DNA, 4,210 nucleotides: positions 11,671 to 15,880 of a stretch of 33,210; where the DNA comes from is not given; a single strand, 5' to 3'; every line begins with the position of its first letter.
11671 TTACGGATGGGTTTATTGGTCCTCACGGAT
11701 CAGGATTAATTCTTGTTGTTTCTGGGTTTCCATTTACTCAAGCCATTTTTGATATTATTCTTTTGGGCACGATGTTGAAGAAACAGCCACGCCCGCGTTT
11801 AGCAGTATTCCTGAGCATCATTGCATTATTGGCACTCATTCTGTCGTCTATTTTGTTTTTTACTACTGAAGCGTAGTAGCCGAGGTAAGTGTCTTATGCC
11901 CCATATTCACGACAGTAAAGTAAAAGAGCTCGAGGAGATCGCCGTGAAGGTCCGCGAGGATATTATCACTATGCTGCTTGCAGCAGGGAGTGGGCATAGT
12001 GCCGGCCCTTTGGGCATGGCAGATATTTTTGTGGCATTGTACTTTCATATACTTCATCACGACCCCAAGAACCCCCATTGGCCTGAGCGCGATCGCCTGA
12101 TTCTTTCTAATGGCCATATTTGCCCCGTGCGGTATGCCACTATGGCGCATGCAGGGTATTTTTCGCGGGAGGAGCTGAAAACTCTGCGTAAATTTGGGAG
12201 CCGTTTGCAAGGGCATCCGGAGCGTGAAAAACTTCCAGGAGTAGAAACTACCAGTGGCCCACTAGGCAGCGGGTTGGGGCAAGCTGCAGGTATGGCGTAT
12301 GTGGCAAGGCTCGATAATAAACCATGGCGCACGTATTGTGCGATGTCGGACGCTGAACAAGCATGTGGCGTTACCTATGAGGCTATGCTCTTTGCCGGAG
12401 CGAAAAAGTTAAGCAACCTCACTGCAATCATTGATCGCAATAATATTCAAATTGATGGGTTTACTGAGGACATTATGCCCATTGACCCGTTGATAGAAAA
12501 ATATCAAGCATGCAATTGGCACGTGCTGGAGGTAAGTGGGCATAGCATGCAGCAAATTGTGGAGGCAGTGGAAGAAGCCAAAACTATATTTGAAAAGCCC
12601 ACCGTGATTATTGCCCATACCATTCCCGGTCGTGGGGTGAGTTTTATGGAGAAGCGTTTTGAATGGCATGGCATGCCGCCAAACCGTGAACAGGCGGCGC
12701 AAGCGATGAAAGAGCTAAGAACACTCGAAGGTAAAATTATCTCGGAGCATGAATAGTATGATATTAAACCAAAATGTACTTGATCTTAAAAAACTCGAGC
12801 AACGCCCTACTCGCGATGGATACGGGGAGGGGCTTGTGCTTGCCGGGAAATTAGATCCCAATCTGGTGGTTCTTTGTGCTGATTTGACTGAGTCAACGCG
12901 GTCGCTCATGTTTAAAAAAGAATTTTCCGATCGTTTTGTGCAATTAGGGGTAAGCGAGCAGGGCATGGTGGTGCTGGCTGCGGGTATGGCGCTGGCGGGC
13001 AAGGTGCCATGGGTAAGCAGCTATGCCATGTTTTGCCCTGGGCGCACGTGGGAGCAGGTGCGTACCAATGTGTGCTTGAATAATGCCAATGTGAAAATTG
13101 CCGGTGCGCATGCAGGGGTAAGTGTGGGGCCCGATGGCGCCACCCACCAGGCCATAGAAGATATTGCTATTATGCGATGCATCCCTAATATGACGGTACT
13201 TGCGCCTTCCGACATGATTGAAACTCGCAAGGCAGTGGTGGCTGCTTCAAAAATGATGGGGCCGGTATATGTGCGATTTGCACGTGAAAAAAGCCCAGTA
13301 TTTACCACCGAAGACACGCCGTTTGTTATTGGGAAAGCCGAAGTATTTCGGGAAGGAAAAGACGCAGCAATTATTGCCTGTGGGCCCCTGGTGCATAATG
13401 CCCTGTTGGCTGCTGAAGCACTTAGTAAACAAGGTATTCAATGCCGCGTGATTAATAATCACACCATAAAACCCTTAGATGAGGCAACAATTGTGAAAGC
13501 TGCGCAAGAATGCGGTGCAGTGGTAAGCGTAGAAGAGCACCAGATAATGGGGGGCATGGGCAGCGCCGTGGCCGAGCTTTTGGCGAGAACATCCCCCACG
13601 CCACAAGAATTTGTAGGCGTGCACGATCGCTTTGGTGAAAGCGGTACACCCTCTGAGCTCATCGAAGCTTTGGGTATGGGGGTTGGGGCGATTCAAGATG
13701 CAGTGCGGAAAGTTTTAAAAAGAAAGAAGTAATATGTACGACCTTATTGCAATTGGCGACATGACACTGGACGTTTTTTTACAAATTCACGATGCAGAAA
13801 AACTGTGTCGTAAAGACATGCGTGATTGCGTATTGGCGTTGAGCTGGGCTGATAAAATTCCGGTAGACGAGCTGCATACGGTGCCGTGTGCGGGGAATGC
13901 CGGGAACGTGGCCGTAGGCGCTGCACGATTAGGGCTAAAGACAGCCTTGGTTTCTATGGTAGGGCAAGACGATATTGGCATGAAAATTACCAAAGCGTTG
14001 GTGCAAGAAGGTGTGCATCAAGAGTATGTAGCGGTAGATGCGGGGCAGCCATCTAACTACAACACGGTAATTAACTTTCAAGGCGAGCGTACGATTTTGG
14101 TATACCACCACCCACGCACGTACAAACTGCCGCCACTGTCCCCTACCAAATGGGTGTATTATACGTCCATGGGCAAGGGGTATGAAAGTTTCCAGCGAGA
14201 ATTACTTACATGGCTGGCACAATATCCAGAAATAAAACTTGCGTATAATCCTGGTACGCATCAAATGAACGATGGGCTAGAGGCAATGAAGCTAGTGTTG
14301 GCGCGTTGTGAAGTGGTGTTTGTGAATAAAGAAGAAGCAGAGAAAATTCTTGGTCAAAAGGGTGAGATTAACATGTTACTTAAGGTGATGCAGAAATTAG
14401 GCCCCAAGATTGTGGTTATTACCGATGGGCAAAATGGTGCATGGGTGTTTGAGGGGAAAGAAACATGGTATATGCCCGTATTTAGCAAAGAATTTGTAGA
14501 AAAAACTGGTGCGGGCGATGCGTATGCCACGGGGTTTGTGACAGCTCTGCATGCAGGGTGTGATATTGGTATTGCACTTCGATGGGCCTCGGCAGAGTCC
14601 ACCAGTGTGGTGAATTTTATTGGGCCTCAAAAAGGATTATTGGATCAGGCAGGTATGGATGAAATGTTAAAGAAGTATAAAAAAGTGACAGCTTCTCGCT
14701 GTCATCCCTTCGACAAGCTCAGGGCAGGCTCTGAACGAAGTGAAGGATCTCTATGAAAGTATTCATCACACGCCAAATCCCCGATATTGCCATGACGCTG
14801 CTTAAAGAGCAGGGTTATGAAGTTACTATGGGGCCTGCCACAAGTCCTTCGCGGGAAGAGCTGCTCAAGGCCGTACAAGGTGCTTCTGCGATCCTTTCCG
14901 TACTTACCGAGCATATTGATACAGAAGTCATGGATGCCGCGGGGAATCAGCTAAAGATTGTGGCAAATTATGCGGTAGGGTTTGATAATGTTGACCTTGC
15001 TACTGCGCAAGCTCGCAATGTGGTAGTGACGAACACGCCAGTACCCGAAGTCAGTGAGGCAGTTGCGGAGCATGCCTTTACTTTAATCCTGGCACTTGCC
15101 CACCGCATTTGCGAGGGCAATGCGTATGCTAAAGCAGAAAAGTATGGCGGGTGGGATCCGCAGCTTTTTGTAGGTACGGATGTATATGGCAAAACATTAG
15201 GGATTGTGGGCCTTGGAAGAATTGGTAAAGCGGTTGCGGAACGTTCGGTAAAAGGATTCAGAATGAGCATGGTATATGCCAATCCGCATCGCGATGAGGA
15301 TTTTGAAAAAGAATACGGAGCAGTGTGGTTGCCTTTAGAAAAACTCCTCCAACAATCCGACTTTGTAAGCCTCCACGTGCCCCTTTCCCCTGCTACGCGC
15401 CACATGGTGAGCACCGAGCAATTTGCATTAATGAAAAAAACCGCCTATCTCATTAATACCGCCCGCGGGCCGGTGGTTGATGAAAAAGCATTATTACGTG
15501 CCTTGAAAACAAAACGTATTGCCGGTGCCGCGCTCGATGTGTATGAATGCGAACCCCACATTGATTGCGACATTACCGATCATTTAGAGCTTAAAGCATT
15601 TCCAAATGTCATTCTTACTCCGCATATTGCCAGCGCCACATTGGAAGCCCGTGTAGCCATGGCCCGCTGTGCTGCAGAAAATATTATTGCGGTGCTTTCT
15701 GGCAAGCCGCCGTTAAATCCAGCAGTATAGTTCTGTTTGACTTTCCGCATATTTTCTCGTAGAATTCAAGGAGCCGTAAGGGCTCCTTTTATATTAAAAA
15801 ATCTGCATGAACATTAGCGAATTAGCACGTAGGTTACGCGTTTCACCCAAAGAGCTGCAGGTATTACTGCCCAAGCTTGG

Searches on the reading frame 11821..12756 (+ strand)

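Call 16: search_protein_families(library=pfam, proteins=[window:11821-12756:+], max_evalue=0.001)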
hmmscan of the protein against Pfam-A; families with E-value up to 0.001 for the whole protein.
window:11821-12756:+ (311 aa): 3 families
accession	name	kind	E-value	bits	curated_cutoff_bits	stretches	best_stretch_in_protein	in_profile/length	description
PF00456.26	Transketolase_N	-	1.5e-60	205.4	22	1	50-297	15-273/334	Transketolase, thiamine diphosphate binding domain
PF13292.11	DXP_synthase_N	-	5.7e-12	45.9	21.2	1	30-211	11-175/274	1-deoxy-D-xylulose-5-phosphate synthase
PF00676.26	E1_dh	-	0.00017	21.1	22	1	125-262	81-219/300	Dehydrogenase E1 component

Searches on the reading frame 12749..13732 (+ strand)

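Call 16: search_protein_families(library=pfam, proteins=[window:12749-13732:+], max_evalue=0.001)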
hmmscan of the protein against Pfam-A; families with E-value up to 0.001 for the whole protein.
window:12749-13732:+ (327 aa): 4 families
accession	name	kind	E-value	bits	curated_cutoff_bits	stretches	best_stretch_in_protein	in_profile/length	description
PF02779.29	Transket_pyr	-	2.7e-41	141.5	27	1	20-181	4-171/174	Transketolase, pyrimidine binding domain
PF02780.25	Transketolase_C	-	8.6e-30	103.6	25.9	1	195-312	1-121/124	Transketolase, C-terminal domain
PF22613.1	Transketolase_C_1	-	1.7e-06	28.6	27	1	202-310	10-112/113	Transketolase-like TK C-terminal domain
PF17147.9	PFOR_II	-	0.00025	21.8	27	1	205-282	2-79/102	Pyruvate:ferredoxin oxidoreductase core domain II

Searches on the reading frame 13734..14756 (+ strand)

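Call 16: search_protein_families(library=pfam, proteins=[window:13734-14756:+], max_evalue=0.001)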
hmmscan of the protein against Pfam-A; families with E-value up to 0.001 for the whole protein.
window:13734-14756:+ (340 aa): 1 family
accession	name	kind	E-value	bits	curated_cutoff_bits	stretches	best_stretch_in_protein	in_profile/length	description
PF00294.29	PfkB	-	6.1e-37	128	25.8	1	53-299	36-296/302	pfkB family carbohydrate kinase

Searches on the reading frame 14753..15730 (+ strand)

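Call 15: search_protein_families(library=pfam, proteins=[window:14753-15730:+], max_evalue=0.001)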
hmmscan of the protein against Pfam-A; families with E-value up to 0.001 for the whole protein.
window:14753-15730:+ (325 aa): 4 families
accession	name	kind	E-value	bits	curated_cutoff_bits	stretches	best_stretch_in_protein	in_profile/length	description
PF02826.25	2-Hacid_dh_C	-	1.7e-59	200.7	25.1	1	109-293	1-178/178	D-isomer specific 2-hydroxyacid dehydrogenase, NAD binding domain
PF00389.36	2-Hacid_dh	-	1.9e-30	105.7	24.6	1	3-323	1-132/134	D-isomer specific 2-hydroxyacid dehydrogenase, catalytic domain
PF03446.21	NAD_binding_2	-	4.7e-05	23.9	21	1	149-256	2-112/161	NAD binding domain of 6-phosphogluconate dehydrogenase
PF03807.23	F420_oxidored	-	0.00011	23.2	21.6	0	149-215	2-73/94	NADP oxidoreductase coenzyme F420-dependent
